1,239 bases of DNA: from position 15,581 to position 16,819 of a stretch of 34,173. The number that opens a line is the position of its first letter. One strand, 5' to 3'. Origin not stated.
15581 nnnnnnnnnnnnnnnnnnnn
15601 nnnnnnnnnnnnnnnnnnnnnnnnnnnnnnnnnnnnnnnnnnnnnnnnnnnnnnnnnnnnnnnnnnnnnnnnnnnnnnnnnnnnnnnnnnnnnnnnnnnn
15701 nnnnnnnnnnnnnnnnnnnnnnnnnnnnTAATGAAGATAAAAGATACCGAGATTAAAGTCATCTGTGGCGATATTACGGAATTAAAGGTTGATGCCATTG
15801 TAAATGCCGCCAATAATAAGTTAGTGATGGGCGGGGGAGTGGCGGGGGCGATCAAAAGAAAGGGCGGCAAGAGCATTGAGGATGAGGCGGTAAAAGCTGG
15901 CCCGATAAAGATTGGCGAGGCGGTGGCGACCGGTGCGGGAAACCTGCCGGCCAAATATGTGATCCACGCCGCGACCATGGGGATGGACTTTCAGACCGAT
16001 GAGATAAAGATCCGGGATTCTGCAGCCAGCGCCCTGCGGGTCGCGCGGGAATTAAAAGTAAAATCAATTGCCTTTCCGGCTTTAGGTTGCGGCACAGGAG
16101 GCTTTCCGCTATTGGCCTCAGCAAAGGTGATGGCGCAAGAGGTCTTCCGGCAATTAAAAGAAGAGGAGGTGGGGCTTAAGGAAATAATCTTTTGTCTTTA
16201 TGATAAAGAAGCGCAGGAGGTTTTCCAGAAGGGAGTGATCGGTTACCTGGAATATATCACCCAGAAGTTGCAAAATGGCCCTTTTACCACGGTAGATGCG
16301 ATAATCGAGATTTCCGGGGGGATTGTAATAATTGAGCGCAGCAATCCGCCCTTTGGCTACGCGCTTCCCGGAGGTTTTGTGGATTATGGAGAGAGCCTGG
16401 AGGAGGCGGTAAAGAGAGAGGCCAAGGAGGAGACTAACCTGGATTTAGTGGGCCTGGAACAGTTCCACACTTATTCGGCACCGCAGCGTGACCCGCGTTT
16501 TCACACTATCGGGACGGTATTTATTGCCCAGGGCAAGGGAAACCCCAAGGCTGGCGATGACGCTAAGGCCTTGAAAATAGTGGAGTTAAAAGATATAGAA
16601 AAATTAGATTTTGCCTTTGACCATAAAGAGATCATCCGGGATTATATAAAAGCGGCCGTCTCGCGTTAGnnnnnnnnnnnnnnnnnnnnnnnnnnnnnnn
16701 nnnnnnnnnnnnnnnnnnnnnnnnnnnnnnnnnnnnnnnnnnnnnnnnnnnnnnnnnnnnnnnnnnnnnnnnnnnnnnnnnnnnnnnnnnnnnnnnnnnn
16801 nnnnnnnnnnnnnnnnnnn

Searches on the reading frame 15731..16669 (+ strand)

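Call 31: search_protein_families(library=pfam, proteins=[window:15731-16669:+])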
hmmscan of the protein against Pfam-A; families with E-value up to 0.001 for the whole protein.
window:15731-16669:+ (312 aa): 2 families
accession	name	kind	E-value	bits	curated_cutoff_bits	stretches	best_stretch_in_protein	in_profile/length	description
PF01661.27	Macro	-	2.7e-33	114.9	22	1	24-134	1-118/118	Macro domain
PF00293.34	NUDIX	-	8.9e-19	68.3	21.1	1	187-304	5-133/134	NUDIX domain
